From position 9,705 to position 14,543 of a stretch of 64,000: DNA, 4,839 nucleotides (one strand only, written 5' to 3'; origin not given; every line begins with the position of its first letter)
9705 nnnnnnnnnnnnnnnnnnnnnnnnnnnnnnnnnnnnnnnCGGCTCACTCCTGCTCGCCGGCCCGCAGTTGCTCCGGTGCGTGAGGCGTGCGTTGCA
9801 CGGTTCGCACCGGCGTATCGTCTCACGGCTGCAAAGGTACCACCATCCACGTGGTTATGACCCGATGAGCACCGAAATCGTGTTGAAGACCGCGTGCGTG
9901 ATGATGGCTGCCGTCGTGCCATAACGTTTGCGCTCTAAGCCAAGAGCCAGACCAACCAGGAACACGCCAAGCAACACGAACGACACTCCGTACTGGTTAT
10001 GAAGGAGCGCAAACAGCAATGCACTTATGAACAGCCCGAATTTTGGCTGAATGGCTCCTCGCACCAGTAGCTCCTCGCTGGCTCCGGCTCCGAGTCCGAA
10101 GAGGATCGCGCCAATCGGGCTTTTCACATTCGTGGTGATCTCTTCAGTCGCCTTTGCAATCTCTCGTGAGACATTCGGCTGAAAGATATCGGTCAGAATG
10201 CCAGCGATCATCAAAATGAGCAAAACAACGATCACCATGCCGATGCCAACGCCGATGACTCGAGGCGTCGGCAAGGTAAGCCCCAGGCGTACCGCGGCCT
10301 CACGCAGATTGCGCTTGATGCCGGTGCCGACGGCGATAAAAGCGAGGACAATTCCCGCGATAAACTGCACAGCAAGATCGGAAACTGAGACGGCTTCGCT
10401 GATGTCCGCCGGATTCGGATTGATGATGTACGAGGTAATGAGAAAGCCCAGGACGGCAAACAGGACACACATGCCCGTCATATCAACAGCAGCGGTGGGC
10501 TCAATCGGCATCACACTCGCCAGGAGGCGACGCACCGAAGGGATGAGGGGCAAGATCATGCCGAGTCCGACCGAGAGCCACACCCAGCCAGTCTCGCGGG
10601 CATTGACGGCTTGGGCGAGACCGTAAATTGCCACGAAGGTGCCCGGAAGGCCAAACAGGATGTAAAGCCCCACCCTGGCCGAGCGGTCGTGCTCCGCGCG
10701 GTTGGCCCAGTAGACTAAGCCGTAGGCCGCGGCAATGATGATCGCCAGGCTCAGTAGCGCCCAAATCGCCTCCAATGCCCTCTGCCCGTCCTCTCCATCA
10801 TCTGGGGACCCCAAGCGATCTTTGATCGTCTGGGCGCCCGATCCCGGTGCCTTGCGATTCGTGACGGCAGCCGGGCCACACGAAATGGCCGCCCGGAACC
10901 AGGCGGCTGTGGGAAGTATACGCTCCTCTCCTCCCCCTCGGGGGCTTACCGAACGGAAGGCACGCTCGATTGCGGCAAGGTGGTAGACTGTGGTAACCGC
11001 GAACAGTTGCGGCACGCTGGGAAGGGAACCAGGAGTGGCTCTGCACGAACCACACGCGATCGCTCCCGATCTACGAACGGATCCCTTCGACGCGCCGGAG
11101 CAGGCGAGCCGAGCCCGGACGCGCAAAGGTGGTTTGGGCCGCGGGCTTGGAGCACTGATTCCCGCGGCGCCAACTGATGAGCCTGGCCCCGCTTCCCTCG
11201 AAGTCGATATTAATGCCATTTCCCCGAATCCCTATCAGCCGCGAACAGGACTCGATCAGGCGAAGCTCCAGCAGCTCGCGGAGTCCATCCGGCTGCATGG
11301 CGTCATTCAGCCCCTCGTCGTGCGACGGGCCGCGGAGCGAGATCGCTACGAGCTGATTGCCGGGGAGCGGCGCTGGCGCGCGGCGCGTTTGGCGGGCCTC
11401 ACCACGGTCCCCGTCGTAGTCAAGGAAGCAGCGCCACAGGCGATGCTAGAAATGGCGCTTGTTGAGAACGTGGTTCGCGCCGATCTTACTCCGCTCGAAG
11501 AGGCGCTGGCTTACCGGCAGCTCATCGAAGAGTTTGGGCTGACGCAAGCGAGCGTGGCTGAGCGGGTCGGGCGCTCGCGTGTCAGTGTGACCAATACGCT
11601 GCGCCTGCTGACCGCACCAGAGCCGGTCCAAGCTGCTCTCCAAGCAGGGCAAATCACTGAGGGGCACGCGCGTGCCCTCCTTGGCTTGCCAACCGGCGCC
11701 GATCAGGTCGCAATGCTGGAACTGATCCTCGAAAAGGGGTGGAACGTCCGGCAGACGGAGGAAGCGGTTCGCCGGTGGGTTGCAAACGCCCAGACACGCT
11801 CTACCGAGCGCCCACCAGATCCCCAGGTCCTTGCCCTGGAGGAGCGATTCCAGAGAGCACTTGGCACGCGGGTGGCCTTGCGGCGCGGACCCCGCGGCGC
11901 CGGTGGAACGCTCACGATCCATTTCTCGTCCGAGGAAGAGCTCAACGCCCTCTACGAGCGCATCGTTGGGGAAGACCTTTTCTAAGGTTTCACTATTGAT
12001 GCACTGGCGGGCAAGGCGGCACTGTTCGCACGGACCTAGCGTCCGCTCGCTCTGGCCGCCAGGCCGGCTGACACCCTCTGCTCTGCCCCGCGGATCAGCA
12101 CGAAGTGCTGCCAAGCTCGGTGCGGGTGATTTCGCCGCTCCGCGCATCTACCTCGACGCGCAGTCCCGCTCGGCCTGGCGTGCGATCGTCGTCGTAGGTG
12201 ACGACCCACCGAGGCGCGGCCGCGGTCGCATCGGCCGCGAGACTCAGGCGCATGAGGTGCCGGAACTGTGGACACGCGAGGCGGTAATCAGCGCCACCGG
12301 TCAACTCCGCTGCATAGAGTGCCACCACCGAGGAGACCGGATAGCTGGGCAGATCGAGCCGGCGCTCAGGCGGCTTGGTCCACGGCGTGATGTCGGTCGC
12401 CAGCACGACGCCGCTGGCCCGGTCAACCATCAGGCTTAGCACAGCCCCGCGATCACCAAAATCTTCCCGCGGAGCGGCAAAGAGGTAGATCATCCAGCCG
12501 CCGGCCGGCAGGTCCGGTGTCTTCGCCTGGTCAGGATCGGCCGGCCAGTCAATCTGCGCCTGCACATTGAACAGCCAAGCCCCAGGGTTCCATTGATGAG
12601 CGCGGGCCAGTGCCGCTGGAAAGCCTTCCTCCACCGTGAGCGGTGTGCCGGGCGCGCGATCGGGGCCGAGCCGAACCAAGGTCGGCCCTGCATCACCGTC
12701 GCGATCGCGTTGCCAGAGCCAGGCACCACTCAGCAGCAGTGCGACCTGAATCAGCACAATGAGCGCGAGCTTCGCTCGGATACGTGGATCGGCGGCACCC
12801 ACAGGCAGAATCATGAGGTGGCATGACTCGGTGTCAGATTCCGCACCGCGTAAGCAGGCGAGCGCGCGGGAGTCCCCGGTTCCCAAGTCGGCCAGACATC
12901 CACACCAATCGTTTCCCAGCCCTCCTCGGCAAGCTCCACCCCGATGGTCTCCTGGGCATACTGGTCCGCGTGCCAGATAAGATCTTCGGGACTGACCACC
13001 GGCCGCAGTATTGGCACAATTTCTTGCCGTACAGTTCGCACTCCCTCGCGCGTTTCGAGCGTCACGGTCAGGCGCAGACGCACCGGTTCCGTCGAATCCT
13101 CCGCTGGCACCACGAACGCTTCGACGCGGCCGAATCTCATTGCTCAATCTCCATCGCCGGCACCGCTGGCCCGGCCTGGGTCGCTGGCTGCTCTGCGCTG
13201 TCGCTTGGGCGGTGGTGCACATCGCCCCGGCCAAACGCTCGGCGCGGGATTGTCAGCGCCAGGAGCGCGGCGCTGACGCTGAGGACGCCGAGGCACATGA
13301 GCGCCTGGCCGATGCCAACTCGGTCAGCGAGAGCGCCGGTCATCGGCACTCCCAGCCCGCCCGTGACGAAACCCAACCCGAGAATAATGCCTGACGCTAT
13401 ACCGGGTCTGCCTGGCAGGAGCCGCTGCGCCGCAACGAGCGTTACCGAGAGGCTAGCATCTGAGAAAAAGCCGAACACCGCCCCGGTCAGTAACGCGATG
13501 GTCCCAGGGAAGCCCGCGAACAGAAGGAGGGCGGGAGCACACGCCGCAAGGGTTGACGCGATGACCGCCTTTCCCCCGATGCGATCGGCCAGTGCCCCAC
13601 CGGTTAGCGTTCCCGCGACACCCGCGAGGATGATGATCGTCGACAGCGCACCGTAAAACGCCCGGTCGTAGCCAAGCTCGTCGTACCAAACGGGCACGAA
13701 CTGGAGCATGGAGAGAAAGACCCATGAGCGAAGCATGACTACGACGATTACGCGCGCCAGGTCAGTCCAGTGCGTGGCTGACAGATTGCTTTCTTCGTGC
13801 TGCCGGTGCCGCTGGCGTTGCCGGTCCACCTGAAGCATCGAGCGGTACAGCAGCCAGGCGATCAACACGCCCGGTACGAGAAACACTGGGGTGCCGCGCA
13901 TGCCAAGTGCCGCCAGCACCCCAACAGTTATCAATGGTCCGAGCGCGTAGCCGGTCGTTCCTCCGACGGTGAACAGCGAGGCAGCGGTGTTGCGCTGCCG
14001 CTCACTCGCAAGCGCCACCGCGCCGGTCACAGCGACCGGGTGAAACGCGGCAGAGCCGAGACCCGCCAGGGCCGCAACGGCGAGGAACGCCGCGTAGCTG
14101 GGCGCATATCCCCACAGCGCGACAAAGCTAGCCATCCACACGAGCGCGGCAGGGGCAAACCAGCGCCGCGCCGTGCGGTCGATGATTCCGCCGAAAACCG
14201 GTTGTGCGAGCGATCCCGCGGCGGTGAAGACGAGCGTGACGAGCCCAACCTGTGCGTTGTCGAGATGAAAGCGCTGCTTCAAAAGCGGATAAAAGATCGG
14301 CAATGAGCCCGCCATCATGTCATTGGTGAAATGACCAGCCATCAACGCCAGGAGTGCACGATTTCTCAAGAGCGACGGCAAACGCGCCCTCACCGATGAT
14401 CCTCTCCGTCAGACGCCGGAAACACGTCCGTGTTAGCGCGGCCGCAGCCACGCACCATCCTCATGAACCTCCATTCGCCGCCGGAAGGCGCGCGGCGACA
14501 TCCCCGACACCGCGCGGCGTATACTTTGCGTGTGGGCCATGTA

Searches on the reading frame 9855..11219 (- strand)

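Call 20: search_protein_families(library=pfam, proteins=[window:9855-11219:-], max_evalue=0.01)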
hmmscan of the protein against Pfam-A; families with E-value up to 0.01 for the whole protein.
window:9855-11219:- (454 aa): 1 family
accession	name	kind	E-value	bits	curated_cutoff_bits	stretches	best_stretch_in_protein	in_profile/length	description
PF02517.21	Rce1-like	-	3.7e-11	43.6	22.4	1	368-448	5-93/93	Type II CAAX prenyl endopeptidase Rce1-like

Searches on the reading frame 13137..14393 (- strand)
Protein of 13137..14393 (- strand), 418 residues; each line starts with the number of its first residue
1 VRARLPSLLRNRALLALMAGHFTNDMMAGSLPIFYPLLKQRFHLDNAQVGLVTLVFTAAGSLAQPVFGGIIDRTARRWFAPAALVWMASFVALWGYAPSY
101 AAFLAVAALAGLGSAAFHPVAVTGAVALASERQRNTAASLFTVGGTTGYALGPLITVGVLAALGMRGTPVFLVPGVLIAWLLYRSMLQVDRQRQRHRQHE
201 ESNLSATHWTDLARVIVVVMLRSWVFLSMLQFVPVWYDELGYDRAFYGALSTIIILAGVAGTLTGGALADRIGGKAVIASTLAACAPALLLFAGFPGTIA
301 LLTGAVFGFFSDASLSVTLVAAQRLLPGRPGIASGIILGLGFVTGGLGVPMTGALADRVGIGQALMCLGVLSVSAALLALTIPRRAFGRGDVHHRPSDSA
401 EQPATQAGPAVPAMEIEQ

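Call 20: search_protein_families(library=pfam, proteins=[window:13137-14393:-], max_evalue=0.01)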
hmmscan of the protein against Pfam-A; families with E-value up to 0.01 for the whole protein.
window:13137-14393:- (418 aa): 3 families
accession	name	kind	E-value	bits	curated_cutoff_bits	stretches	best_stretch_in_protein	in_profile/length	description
PF07690.21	MFS_1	-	1.3e-44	153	33.4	2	17-337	1-335/347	Major Facilitator Superfamily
PF12832.13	MFS_1_like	-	4.4e-10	39.6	25.2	1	30-301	18-303/373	MFS_1 like family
PF13347.12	MFS_2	-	2.3e-07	30.2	27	1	7-170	219-391/427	MFS/sugar transport protein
